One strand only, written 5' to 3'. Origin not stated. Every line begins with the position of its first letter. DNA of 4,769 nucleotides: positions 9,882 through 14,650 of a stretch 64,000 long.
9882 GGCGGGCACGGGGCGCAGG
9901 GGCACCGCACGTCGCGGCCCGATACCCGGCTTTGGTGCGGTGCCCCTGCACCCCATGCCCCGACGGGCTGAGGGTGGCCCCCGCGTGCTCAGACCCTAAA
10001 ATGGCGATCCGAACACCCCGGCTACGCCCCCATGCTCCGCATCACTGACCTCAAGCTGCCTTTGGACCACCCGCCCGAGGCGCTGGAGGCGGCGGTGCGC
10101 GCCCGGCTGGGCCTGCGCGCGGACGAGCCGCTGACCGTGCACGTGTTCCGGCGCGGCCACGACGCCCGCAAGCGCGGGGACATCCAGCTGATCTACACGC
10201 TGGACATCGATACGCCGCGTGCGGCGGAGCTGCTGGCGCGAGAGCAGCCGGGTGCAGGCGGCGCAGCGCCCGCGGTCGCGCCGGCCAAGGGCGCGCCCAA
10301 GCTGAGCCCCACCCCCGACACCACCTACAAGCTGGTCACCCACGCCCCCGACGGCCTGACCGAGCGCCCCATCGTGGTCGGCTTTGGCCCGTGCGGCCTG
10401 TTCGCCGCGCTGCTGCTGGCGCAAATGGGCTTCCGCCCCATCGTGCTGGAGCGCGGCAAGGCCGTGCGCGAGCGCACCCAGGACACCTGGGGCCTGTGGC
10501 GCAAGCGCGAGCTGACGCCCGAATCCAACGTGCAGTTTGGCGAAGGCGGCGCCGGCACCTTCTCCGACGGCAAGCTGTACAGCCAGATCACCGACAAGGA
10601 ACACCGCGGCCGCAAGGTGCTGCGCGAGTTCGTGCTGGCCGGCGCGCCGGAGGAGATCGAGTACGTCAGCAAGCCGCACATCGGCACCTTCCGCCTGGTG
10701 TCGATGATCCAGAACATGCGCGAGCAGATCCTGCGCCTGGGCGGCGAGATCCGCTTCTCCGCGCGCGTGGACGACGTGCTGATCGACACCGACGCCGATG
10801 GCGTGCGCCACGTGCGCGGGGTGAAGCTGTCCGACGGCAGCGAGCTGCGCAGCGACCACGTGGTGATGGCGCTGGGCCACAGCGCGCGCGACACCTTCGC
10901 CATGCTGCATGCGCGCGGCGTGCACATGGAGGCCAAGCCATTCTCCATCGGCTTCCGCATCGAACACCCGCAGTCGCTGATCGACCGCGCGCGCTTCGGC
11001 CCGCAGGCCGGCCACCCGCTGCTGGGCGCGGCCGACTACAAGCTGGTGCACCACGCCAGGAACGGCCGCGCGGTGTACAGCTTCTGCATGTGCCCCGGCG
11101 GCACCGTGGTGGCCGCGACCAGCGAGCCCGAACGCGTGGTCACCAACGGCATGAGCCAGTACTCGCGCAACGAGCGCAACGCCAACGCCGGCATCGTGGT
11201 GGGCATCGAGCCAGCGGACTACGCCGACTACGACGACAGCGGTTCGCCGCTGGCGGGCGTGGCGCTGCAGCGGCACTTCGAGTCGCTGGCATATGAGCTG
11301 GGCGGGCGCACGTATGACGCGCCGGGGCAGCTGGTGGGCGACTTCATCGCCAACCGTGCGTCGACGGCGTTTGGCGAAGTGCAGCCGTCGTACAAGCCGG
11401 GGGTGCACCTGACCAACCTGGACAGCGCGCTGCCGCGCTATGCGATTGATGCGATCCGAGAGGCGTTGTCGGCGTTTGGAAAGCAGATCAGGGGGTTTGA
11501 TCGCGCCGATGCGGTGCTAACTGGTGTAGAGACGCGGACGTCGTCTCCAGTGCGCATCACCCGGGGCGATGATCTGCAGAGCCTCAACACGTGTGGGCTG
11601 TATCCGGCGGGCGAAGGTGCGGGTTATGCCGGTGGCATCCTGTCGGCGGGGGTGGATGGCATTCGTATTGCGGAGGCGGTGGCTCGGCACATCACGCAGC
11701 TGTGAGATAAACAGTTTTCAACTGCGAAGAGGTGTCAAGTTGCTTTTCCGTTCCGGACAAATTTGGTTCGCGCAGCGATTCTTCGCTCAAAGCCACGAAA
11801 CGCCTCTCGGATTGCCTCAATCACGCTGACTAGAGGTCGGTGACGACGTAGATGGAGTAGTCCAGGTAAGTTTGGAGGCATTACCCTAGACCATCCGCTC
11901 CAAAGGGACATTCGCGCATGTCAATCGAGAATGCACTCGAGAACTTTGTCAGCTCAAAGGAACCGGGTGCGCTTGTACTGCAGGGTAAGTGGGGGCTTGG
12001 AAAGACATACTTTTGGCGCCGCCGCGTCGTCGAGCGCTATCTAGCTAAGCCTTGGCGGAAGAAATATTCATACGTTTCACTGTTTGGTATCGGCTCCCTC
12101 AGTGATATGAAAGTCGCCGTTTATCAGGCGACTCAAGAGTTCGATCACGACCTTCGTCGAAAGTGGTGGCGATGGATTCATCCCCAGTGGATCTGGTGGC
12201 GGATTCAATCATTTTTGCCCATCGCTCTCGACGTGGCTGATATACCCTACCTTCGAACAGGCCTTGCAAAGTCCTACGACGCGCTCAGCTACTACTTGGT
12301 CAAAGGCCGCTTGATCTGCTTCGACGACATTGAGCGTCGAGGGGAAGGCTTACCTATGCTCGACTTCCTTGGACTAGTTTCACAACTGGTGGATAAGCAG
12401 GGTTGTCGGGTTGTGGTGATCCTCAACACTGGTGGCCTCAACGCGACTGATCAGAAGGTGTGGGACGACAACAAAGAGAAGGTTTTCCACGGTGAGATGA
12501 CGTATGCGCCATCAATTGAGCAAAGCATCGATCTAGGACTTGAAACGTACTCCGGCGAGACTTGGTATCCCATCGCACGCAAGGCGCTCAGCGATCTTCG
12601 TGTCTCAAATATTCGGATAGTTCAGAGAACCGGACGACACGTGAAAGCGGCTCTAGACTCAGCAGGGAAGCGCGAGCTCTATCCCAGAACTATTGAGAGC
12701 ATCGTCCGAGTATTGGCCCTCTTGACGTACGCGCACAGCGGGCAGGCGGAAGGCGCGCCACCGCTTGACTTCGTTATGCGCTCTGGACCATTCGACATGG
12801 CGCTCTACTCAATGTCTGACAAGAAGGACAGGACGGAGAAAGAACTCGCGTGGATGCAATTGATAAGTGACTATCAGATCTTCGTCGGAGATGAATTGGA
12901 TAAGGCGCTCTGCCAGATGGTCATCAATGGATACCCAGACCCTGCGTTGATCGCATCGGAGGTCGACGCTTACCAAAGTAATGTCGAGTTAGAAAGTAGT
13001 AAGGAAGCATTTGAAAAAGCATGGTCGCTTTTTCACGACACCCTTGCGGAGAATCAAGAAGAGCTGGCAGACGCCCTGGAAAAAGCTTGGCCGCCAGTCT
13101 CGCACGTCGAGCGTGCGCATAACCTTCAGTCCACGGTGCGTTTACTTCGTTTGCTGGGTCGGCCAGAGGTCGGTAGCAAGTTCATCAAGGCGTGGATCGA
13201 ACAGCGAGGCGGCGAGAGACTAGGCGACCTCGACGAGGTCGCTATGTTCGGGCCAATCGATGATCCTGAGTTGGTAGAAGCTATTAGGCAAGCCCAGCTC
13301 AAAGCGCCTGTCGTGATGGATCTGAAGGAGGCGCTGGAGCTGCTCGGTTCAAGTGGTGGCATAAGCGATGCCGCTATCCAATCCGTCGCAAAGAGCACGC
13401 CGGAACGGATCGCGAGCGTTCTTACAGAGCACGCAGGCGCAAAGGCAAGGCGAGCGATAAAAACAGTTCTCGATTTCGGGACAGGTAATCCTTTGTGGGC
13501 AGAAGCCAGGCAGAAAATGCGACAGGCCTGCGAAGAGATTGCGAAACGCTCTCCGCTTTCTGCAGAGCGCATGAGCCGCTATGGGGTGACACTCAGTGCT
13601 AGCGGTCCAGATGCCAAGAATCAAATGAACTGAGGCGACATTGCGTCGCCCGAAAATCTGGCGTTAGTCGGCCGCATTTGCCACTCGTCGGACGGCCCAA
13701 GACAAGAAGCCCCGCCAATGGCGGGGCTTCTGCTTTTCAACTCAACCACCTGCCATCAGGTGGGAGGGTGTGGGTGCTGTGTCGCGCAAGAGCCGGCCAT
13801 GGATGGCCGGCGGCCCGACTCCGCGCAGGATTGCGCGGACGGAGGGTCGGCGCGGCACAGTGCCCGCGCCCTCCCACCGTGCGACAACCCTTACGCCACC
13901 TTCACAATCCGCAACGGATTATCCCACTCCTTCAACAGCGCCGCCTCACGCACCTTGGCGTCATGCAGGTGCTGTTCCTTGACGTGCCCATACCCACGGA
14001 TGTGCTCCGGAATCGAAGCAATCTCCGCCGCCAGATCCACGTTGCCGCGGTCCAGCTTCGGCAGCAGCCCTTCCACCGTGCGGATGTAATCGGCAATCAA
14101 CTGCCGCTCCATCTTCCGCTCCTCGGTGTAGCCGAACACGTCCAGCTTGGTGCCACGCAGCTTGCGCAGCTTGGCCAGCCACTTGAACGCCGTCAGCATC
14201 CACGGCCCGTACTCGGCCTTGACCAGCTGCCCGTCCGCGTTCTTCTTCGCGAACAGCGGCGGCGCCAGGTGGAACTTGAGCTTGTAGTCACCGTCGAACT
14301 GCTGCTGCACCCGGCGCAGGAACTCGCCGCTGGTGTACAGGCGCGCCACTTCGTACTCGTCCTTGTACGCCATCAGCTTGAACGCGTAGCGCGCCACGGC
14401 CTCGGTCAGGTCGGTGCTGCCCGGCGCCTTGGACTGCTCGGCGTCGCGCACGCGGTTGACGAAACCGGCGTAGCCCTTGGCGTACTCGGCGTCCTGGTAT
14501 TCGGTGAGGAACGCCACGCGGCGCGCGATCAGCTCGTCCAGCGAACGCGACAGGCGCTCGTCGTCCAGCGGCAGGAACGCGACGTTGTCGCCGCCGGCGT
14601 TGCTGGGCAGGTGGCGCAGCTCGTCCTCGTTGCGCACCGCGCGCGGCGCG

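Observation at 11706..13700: Low-GC islet carrying a solitary KAP-family P-loop NTPase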

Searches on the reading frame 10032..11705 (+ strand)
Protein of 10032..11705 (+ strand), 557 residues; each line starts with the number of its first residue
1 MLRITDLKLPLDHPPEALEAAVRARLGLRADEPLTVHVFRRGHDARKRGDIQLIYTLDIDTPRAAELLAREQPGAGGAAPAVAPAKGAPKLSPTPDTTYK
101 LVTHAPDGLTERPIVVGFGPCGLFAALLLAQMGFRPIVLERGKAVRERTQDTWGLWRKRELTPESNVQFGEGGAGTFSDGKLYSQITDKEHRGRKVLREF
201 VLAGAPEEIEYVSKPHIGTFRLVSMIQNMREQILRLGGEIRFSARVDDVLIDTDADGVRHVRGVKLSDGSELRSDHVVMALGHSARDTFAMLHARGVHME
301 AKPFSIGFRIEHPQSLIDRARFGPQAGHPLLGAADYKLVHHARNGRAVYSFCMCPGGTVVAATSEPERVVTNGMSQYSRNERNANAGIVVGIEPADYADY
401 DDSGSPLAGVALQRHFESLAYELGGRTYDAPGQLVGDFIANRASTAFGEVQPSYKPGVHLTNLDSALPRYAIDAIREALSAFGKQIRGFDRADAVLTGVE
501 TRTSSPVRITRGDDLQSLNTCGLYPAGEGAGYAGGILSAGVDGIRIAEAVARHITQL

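Call 11: find_related_loci(query=window:10032-11705:+, collection=genome_contigs, flank=10000)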
Query window:10032-11705:+ (557 aa) in genome_contigs; peptide patterns used: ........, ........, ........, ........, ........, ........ (x = any residue, [..] = any of these).
600 stretches matched a pattern (row limit reached: there are more); 562 encode a relative of the query (tblastn E <= 1e-3); the best 80 are kept; 80 distinct loci.
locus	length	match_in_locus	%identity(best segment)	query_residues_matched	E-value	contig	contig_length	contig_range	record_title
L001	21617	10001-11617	71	1-557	0e+0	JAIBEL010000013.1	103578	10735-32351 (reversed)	MAG: Rhizobium sp. isolate B91_maxbin.006 B91_k141_5111, whole genome shotgun sequence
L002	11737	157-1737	71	1-551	0e+0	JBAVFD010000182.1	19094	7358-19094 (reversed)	MAG: Thiobacillus sp. isolate MFD04286_ilm_asm_bin32 k127_107984, whole genome shotgun sequence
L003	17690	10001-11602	71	1-557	0e+0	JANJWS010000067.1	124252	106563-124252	MAG: Thiobacillus sp. isolate RS262_metabat.bin.12 RS262_k141_309356, whole genome shotgun sequence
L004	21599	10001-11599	72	1-556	0e+0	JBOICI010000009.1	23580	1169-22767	MAG: Moraxellaceae bacterium isolate H1-B2_concoct.bin.42 k127_158577, whole genome shotgun sequence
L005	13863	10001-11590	71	1-554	0e+0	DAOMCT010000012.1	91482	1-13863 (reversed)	MAG TPA_asm: Thiobacillus sp. isolate AMR_MDS_5073 NODE_221_length_91482_cov_68.265633, whole genome shotgun sequence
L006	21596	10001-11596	71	1-556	0e+0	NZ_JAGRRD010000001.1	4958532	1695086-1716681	Azoarcus sp. L1K30 Scaffold_1, whole genome shotgun sequence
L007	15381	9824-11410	70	1-552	0e+0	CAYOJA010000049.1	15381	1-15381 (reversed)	MAG TPA_asm: uncultured Thiobacillus sp. isolate SRP189682_co1_107 genome assembly, contig: NODE_7929_length_15381_cov_2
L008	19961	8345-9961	70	1-557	0e+0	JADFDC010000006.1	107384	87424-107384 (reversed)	MAG: Thiobacillus sp. isolate QR_Bin.5 NODE_6_length_107384_cov_21.276, whole genome shotgun sequence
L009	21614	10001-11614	69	1-557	0e+0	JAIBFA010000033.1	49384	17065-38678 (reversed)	MAG: Thiobacillus sp. isolate C31_concoct.bin.18 C31_k141_5160, whole genome shotgun sequence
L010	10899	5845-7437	71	1-551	0e+0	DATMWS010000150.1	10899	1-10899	MAG TPA_asm: Thiobacillus sp. isolate SMAG_U13100 k141_172215, whole genome shotgun sequence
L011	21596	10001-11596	71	1-551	0e+0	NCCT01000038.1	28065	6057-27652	MAG: Hydrogenophilales bacterium 12-61-10 04302015_12_scaffold_428, whole genome shotgun sequence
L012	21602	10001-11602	71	1-557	0e+0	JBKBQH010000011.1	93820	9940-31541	MAG: Thiobacillus sp. isolate 21I_052.bin.38 NODE_194_length_93820_cov_11.348670, whole genome shotgun sequence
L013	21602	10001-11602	68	1-556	0e+0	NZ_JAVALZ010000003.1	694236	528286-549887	Uliginosibacterium sp. 31-16 NODE_3_length_694236_cov_52.229082, whole genome shotgun sequence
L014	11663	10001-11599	70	1-557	0e+0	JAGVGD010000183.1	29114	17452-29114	MAG: Thiobacillus sp. isolate DeMMO2_16 c_000000008465, whole genome shotgun sequence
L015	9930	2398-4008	70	1-557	0e+0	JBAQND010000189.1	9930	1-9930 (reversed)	MAG: Thiobacillus sp. isolate MFD12042_ilm_asm_bin11 k127_54118, whole genome shotgun sequence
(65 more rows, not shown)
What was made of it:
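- Tried and rejected: genome_contigs scan with the FAD oxidoreductase (call 11).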

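Call 31: find_homologous_proteins(query=window:10032-11705:+, max_evalue=1e-100)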
Query window:10032-11705:+ (557 aa): 8000 proteins with E <= 1e-100 among 8000 candidates; the best 120 are listed.
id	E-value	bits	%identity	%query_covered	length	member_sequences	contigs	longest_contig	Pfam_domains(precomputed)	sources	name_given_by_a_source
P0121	0.0e+0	1200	96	99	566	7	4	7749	PF01266.31,PF28550.1,PF07992.21,PF21688.4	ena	-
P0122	0.0e+0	1149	91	99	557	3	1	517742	PF01266.31,PF28550.1,PF21688.4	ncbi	ncbi:NAD(P)/FAD-dependent oxidoreductase [Lysobacter olei]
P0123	1.1e-279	947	95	79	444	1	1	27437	PF01266.31,PF01593.31,PF21688.4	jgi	-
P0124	1.1e-270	917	75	100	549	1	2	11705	PF01266.31,PF28550.1,PF21688.4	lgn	-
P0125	1.6e-270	917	75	100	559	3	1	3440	PF01266.31,PF28550.1,PF01593.31,PF07992.21,PF21688.4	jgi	-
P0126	1.9e-270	916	75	100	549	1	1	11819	PF01266.31,PF28550.1,PF21688.4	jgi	jgi:uncharacterized FAD-dependent dehydrogenase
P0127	2.9e-270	916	75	100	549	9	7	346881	PF01266.31,PF28550.1,PF07992.21,PF21688.4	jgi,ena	-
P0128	2.9e-270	916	75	100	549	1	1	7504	PF01266.31,PF28550.1,PF07992.21,PF21688.4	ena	-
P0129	3.3e-270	916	75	100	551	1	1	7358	PF01266.31,PF28550.1,PF07992.21,PF21688.4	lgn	-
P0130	3.3e-270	916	75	100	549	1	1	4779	PF01266.31,PF28550.1,PF07992.21,PF21688.4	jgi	jgi:uncharacterized FAD-dependent dehydrogenase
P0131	3.3e-270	916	74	100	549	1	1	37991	PF01266.31,PF28550.1,PF21688.4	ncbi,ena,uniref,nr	ncbi:MAG TPA: NAD(P)/FAD-dependent oxidoreductase [Dyella sp.]|uniref:NAD(P)/FAD-dependent oxidoredu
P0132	5.8e-270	915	75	100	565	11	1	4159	PF01266.31,PF28550.1,PF01593.31,PF00890.31,PF07992.21,PF21688.4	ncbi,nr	ncbi:MAG TPA: NAD(P)/FAD-dependent oxidoreductase [Luteimonas sp.]|nr:NAD(P)/FAD-dependent oxidoredu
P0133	6.5e-270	915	75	100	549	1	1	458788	PF01266.31,PF28550.1,PF21688.4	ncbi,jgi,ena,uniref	ncbi:NAD(P)/FAD-dependent oxidoreductase [Dyella sp.]|jgi:hypothetical protein|uniref:NAD(P)/FAD-dep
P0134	1.1e-269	914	75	100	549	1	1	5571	PF01266.31,PF28550.1,PF21688.4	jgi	jgi:uncharacterized FAD-dependent dehydrogenase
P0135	1.5e-269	913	74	100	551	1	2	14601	PF01266.31,PF28550.1,PF01593.31,PF07992.21,PF21688.4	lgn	-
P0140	1.1e-268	911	76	99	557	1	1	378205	PF01266.31,PF28550.1,PF21688.4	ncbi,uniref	ncbi:NAD(P)/FAD-dependent oxidoreductase [Lysobacter koreensis]|uniref:NAD(P)/FAD-dependent oxidored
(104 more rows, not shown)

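Call 33: find_encoding_contigs(protein=P0122, flank=8000, max_places=1)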
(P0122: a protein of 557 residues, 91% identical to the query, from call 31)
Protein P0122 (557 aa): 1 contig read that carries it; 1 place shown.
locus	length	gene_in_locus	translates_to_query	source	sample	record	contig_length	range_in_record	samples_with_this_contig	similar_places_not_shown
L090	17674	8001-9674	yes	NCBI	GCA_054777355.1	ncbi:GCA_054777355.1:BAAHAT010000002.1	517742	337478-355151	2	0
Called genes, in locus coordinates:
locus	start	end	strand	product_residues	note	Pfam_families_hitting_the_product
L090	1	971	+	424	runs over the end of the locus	PF06779:MFS_4 (weak), PF12832:MFS_1_like (weak), PF13347:MFS_2 (weak), PF00083:Sugar_tr, PF07690:MFS_1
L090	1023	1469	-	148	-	PF01337:Barstar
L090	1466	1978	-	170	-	PF00545:Ribonuclease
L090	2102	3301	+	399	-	PF03734:YkuD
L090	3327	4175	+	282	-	PF13645:YkuD_2, PF03734:YkuD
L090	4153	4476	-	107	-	PF11720:Inhibitor_I78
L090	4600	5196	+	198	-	PF06080:DUF938, PF08241:Methyltransf_11, PF08242:Methyltransf_12 (weak), PF13649:Methyltransf_25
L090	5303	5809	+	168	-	PF00404:Dockerin_1 (faint), PF23564:EF-hand_FSTL1 (faint), PF00036:EF-hand_1 (faint), PF10591:SPARC_Ca_bdg (faint), PF13202:EF-hand_5 (faint), PF13405:EF-hand_6 (faint), PF13499:EF-hand_7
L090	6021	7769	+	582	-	PF00144:Beta-lactamase, PF11954:DUF3471 (weak)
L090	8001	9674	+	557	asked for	PF28550:DUF8436, PF01266:DAO (faint), PF21688:FAD-depend_C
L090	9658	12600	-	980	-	PF13185:GAF_2, PF13492:GAF_3 (faint), PF01590:GAF, PF13185:GAF_2, PF00990:GGDEF, PF00563:EAL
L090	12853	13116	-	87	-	-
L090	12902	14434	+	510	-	PF00144:Beta-lactamase, PF13354:Beta-lactamase2 (weak), PF11954:DUF3471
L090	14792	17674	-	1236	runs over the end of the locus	PF01558:POR, PF20169:DUF6537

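Call 34: find_encoding_contigs(protein=P0121, flank=8000, max_places=4)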
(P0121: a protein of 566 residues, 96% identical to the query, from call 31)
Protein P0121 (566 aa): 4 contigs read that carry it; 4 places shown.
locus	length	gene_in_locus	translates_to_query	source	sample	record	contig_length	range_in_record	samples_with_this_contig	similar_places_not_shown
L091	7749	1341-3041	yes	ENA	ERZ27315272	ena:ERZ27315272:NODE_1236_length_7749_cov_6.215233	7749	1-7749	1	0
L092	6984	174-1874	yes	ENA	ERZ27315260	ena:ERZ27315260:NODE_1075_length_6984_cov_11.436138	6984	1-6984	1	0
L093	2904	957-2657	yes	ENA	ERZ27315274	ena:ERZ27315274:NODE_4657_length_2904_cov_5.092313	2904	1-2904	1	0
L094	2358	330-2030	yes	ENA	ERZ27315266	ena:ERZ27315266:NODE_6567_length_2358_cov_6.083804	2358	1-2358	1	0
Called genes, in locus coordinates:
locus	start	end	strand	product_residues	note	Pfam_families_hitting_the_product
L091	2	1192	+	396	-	?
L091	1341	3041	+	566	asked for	PF28550:DUF8436, PF07992:Pyr_redox_2 (faint), PF01266:DAO (faint), PF21688:FAD-depend_C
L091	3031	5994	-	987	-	PF13185:GAF_2, PF01590:GAF, PF13185:GAF_2, PF13492:GAF_3 (weak), PF00990:GGDEF, PF00563:EAL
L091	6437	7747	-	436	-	?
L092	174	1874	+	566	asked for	PF28550:DUF8436, PF07992:Pyr_redox_2 (faint), PF01266:DAO (faint), PF21688:FAD-depend_C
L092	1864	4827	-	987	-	PF13185:GAF_2, PF01590:GAF, PF13185:GAF_2, PF13492:GAF_3 (weak), PF00990:GGDEF, PF00563:EAL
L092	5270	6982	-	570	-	?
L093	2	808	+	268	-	?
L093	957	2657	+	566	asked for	PF28550:DUF8436, PF07992:Pyr_redox_2 (faint), PF01266:DAO (faint), PF21688:FAD-depend_C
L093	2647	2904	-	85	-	?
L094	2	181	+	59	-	?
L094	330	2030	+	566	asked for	PF28550:DUF8436, PF07992:Pyr_redox_2 (faint), PF01266:DAO (faint), PF21688:FAD-depend_C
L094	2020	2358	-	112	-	?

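Call 35: find_encoding_contigs(protein=P0123, flank=8000, max_places=1)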
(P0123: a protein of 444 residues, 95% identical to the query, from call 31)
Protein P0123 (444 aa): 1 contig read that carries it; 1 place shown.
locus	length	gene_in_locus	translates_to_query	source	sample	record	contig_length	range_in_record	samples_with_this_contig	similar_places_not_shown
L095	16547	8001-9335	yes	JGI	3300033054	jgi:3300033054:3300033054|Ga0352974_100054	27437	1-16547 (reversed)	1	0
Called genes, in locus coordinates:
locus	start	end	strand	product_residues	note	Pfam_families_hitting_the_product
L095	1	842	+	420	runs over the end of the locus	PF06779:MFS_4 (weak), PF12832:MFS_1_like (weak), PF00083:Sugar_tr, PF07690:MFS_1, PF13347:MFS_2 (weak)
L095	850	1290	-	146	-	PF01337:Barstar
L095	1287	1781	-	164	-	PF00545:Ribonuclease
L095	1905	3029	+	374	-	PF03734:YkuD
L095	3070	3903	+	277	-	PF13645:YkuD_2, PF03734:YkuD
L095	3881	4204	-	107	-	PF11720:Inhibitor_I78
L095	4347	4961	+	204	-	PF06080:DUF938, PF08241:Methyltransf_11 (weak), PF08242:Methyltransf_12 (weak), PF13649:Methyltransf_25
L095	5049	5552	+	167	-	PF23564:EF-hand_FSTL1 (faint), PF00404:Dockerin_1 (faint), PF10591:SPARC_Ca_bdg (faint), PF13405:EF-hand_6 (faint), PF00036:EF-hand_1 (faint), PF13499:EF-hand_7, PF13202:EF-hand_5 (weak)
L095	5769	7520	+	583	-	PF00144:Beta-lactamase, PF11954:DUF3471 (weak)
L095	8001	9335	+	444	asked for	PF01266:DAO (faint), PF01593:Amino_oxidase (faint), PF21688:FAD-depend_C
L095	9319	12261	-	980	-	PF13185:GAF_2, PF01590:GAF, PF13185:GAF_2, PF13492:GAF_3 (weak), PF00990:GGDEF, PF00563:EAL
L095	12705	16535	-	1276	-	PF01558:POR, PF20169:DUF6537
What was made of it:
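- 10032..11705 (+): Left flank: the FAD-dependent oxidoreductase gene (native except for its last ~6 codons). Orthologues at 91-96% identity with conserved upstream synteny (calls 31, 33-35).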

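Call 36: find_encoding_contigs(protein=P0140, flank=8000, max_places=1)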
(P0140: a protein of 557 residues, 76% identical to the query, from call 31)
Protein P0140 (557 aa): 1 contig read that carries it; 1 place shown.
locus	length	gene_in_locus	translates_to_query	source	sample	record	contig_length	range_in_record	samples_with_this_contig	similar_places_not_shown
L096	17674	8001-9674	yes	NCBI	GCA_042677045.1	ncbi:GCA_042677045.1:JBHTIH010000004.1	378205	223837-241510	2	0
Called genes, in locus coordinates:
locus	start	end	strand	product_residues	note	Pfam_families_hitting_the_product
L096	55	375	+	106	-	-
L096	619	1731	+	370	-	PF21338:Top1B_N_bact, PF01028:Topoisom_I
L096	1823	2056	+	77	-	-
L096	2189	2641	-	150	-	PF01337:Barstar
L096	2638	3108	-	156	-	PF00545:Ribonuclease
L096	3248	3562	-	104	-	PF11720:Inhibitor_I78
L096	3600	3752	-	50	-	-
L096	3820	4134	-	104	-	PF11720:Inhibitor_I78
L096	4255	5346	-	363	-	PF13482:RNase_H_2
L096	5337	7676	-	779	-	PF00270:DEAD, PF04851:ResIII (weak), PF00271:Helicase_C, PF22982:WHD_HRQ1, PF09369:MZB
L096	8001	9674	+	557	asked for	PF01266:DAO (faint), PF28550:DUF8436, PF21688:FAD-depend_C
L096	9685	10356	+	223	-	PF06080:DUF938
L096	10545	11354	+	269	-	PF13645:YkuD_2, PF03734:YkuD (weak)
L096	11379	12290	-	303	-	PF00126:HTH_1, PF03466:LysR_substrate, PF12727:PBP_like (weak)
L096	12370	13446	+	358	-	PF03601:Cons_hypoth698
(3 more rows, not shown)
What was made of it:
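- The outgroup L. koreensis also has GGDEF-EAL next to an ior fragment, so the window's state is the derived one (call 36). The swap removed a 980-aa c-di-GMP protein that all sampled close relatives retain (calls 33-36).
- Tried and rejected: Synteny was obtained instead from find_homologous_proteins plus find_encoding_contigs (calls 31, 33-36).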

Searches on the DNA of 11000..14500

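Call 82: search_rna_families(source=window, start=11000, end=14500, threshold=evalue, max_evalue=0.1)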
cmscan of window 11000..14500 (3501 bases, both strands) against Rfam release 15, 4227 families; matches with E-value up to 0.1: 1.
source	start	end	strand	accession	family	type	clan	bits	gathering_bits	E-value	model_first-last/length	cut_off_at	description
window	13667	13737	+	RF02231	sX12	Gene; sRNA;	-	27.4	106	0.054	1-78/78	no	Xanthomonas sRNA sX12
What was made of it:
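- Tried and rejected: Rfam: only a sub-threshold hit on the hairpin (call 82).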

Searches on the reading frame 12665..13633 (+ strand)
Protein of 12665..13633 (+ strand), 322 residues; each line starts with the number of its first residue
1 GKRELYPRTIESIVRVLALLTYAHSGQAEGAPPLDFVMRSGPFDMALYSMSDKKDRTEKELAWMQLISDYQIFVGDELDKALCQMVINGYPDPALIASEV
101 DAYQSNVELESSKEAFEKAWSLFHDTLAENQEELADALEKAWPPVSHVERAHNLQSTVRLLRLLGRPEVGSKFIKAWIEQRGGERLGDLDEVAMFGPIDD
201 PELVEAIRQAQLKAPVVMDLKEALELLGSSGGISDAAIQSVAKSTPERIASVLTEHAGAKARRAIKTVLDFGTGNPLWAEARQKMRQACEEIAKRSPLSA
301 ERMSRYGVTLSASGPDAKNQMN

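Call 77: predict_structure(alignment_id=A2)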
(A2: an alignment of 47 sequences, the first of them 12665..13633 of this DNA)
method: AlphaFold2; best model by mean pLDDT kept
length: 322 residues; sequences in the alignment: 47
mean_pLDDT: 92.0   pTM: 0.79
mean pLDDT of the five models: 92.0, 91.1, 90.4, 90.3, 90.2
residues with pLDDT >= 90: 248; 70-90: 62; 50-70: 10; < 50: 2
segments of 3 or more residues with pLDDT < 50: none
pLDDT, mean of each block of 10 residues (from residue 1): 88 96 94 93 78 86 91 92 98 97 95 97 96 98 97 97 98 97 86 83 94 87 94 88 97 97 97 90 97 97 97 60 49
secondary structure, 60 per line:
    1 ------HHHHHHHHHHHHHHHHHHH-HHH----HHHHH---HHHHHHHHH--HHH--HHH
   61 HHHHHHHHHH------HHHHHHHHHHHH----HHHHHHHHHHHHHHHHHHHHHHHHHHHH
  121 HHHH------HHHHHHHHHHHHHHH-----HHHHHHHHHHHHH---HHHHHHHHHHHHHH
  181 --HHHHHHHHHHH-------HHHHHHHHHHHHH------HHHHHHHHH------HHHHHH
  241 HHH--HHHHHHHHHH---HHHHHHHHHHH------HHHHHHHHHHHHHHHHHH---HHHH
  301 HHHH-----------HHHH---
elements in order: H7-25 H34-38 H42-50 H58-70 H77-88 H93-124 H131-145 H151-163 H167-180 H183-193 H201-213 H220-228 H235-243 H246-255 H259-269 H276-293 H297-304 H316-319
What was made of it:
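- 12665..13633 (+): C-terminal all-alpha domain (aa 250-571, 18 helices), solenoid-like and with no recognisable catalytic fold. Presumed sensor or effector region. Separate AF2 model pLDDT 92.0 (call 77).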
